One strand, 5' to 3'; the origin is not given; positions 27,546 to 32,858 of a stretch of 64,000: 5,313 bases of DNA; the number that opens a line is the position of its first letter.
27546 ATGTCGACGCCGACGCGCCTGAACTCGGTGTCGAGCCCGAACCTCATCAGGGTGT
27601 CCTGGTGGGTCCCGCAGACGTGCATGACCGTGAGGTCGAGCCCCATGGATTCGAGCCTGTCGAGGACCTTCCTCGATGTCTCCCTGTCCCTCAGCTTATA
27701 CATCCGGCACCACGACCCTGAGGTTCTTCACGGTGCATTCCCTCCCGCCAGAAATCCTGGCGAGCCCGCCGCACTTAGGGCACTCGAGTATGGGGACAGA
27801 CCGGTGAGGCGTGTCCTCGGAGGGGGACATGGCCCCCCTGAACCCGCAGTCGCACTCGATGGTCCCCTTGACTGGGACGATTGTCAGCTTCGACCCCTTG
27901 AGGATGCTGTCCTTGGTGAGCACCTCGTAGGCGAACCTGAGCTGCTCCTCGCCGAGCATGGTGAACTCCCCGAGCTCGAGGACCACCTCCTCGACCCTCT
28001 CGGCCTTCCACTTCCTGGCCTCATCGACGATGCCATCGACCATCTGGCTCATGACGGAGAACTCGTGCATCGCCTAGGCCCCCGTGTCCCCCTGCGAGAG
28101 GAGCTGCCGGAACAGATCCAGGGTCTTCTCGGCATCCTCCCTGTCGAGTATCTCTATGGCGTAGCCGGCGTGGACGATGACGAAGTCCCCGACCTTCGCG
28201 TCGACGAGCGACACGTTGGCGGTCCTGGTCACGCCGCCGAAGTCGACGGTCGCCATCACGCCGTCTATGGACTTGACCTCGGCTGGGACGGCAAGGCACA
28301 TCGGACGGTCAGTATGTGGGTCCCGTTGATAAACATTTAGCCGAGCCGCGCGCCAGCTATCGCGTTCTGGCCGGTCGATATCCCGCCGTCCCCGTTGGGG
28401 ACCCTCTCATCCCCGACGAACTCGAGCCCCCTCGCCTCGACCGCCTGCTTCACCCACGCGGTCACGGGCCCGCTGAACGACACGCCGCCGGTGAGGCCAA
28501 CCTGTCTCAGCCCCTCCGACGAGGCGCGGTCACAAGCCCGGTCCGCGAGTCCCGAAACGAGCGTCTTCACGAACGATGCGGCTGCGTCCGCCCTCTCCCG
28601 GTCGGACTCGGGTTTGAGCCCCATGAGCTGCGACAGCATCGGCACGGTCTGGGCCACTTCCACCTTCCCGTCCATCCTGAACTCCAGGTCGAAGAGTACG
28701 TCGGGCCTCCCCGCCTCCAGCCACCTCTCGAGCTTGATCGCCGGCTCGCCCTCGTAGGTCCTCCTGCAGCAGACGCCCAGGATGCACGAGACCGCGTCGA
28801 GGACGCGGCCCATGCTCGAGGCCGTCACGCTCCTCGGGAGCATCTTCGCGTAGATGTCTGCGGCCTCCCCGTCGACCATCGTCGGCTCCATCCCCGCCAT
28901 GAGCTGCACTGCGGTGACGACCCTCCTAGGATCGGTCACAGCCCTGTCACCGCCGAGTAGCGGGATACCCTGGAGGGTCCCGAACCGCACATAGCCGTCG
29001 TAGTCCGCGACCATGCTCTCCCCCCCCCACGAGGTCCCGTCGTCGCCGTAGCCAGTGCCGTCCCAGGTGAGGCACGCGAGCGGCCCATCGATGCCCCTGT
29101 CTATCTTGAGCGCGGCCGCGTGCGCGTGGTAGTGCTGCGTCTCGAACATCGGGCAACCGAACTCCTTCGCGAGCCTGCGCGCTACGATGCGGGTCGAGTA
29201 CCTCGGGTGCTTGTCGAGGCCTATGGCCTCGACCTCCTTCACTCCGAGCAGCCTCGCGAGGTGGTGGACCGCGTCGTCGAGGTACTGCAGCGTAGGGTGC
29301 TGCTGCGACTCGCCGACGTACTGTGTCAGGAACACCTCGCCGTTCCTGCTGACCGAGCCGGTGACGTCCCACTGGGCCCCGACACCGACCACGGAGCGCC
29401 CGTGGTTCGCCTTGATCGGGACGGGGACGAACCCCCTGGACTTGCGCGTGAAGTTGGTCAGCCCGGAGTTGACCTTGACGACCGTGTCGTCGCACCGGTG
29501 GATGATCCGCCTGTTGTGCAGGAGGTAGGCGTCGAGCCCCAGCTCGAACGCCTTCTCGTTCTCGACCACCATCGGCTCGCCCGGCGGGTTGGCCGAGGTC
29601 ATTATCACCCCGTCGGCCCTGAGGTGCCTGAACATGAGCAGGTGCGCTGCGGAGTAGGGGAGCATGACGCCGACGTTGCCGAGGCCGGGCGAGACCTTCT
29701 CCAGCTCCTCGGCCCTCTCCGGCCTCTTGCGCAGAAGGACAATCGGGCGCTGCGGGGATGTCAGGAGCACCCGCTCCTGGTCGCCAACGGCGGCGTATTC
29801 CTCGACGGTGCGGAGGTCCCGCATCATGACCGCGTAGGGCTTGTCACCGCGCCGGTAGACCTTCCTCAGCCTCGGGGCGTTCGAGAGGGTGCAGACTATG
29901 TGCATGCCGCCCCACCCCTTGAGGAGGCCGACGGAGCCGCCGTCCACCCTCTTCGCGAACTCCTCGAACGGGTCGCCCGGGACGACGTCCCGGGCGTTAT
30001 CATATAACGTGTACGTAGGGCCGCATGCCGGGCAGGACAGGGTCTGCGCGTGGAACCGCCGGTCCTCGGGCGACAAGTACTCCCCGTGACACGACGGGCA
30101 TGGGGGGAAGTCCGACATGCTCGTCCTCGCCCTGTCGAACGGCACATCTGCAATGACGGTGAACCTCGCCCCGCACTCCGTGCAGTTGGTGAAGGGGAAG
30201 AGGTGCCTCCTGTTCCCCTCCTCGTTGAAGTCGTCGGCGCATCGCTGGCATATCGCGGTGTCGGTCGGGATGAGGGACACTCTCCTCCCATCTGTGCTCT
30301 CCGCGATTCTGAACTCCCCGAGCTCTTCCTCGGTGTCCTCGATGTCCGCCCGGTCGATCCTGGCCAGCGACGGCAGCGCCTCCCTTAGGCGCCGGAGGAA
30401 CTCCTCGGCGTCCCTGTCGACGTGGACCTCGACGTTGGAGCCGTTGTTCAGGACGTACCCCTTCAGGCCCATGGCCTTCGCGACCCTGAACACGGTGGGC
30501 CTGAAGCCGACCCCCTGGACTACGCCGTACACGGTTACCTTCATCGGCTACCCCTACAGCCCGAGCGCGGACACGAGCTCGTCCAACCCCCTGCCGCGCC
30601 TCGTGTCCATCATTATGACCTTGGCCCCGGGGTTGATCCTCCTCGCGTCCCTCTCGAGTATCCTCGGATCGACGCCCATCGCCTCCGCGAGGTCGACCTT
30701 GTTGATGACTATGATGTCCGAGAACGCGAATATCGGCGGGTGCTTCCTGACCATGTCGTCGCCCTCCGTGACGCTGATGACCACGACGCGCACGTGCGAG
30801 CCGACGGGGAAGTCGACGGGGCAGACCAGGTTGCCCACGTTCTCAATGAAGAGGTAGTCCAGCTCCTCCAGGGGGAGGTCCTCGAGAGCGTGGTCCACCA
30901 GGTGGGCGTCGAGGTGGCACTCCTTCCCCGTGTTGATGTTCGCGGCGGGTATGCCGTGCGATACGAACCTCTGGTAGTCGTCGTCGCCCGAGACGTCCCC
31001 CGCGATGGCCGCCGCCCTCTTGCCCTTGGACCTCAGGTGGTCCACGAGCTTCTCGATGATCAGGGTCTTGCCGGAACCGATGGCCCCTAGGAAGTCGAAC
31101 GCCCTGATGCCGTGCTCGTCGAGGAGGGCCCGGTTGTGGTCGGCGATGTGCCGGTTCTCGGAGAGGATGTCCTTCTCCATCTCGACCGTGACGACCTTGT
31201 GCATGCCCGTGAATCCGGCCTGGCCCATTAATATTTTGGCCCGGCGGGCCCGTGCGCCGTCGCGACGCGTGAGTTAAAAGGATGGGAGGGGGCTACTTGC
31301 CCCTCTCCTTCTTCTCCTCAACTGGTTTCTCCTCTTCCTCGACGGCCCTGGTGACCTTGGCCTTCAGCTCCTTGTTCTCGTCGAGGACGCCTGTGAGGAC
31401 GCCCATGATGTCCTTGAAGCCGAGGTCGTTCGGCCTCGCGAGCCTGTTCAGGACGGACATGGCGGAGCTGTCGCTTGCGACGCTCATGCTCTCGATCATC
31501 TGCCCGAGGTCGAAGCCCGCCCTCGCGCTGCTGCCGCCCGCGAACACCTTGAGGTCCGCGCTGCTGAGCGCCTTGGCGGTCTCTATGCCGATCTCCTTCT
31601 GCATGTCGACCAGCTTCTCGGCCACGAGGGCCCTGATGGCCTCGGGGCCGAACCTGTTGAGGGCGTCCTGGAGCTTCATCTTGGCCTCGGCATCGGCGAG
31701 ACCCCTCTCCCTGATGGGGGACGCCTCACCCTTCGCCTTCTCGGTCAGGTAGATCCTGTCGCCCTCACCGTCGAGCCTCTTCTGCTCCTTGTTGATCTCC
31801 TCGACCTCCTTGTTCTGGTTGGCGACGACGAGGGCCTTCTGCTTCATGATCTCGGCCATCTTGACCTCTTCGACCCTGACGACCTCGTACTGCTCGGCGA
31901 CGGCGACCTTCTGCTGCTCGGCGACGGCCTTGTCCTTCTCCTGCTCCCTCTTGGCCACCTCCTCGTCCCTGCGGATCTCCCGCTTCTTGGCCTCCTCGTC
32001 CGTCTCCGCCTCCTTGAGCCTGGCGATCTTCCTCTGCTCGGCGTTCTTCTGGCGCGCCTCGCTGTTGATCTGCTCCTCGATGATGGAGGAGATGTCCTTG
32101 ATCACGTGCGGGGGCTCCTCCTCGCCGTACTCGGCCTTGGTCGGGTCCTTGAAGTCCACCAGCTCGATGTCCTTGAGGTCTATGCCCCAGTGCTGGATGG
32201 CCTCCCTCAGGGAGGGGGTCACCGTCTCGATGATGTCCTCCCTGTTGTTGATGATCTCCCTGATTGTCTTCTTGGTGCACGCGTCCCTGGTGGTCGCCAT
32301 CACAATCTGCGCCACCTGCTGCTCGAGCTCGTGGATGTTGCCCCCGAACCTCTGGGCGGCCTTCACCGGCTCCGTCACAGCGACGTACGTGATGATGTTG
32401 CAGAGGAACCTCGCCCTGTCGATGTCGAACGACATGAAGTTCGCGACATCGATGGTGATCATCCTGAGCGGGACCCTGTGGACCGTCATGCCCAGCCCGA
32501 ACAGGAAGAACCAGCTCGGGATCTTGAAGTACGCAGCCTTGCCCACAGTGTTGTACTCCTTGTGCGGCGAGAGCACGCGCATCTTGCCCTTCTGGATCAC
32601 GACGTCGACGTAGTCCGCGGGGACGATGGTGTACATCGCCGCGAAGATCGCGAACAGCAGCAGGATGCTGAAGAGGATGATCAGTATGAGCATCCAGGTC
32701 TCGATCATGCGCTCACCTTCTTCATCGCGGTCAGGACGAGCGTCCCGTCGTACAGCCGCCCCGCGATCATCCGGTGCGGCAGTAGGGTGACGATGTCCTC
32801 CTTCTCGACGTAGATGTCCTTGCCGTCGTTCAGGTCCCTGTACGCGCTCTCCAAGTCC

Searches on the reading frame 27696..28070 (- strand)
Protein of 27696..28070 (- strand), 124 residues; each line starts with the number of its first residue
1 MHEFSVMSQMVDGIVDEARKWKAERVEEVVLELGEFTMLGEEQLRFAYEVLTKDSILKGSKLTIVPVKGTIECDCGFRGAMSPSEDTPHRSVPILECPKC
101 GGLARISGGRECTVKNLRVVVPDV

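Call 5: search_protein_families(library=pfam, proteins=[window:27696-28070:-], max_evalue=0.001)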
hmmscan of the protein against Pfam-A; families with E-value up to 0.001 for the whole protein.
window:27696-28070:- (124 aa): 1 family
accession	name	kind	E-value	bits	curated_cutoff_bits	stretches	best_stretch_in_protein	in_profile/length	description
PF01155.25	HypA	-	2.8e-24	85.7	28.9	1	1-118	1-111/112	Hydrogenase/urease nickel incorporation, metallochaperone, hypA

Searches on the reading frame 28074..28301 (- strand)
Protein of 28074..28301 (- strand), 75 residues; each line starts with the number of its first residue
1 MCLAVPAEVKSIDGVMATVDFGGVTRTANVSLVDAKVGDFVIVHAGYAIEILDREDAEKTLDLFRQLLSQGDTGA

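Call 70: search_protein_families(library=pfam, proteins=[window:28074-28301:-], max_evalue=0.001)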
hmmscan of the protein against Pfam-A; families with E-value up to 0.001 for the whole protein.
window:28074-28301:- (75 aa): 1 family
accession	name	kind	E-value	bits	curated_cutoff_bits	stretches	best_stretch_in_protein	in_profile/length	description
PF01455.23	HupF_HypC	-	1.1e-26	93.2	28.5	1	1-64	1-65/65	HupF/HypC family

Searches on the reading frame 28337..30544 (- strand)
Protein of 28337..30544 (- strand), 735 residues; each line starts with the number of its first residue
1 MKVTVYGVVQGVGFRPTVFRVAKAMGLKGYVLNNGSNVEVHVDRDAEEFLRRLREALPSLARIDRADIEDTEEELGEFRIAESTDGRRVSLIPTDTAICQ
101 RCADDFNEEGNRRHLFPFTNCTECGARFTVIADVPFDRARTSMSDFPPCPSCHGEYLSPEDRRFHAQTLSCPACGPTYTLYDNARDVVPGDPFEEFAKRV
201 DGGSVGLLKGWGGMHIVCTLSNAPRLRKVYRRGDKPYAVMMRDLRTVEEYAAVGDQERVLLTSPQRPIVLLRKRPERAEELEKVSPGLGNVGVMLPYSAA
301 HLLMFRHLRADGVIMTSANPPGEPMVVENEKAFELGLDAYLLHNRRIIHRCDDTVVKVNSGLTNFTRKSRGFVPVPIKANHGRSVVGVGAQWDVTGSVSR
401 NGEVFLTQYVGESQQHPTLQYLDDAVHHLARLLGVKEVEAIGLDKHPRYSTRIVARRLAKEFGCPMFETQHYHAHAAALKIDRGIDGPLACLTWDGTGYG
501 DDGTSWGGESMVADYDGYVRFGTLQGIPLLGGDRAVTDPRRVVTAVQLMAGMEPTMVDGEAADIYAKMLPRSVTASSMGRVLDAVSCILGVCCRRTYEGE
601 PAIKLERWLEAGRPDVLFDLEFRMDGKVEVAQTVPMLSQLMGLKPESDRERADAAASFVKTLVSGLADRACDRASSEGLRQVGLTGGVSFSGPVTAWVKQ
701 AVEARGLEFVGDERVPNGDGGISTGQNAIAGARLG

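Call 5: search_protein_families(library=pfam, proteins=[window:28337-30544:-], max_evalue=0.001)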
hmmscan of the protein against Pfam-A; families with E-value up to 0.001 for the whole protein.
window:28337-30544:- (735 aa): 6 families
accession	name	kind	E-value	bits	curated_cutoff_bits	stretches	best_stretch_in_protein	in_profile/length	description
PF22521.2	HypF_C_2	-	1.7e-55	188.9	27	1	492-726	2-241/241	Carbamoyltransferase, Kae1-like Domain, second subdomain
PF01300.24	Sua5_yciO_yrdC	-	1.8e-26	93.1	25.1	1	201-367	4-176/178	Telomere recombination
PF07503.17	zf-HYPF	-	7.4e-24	83.7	23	2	149-181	2-34/34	HypF finger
PF00708.24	Acylphosphatase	-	8.2e-17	61.7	22.5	1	2-78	2-83/85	Acylphosphatase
PF17788.7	HypF_C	-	1.1e-16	61.7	23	1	382-479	3-96/99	HypF Kae1-like domain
PF00814.31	TsaD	-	0.0001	22.6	24.8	0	598-691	137-230/264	tRNA N6-adenosine threonylcarbamoyltransferase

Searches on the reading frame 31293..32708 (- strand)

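Call 6: search_protein_families(library=pfam, proteins=[window:31293-32708:-], max_evalue=0.01)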
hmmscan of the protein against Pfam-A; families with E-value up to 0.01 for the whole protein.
window:31293-32708:- (471 aa): 2 families
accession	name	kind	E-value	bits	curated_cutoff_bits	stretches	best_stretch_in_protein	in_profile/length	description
PF01145.31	Band_7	-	7e-15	55.9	23.6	1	28-191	2-150/176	SPFH domain / Band 7 family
PF15975.10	Flot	-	0.00029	21.4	27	1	323-385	7-69/124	Flotillin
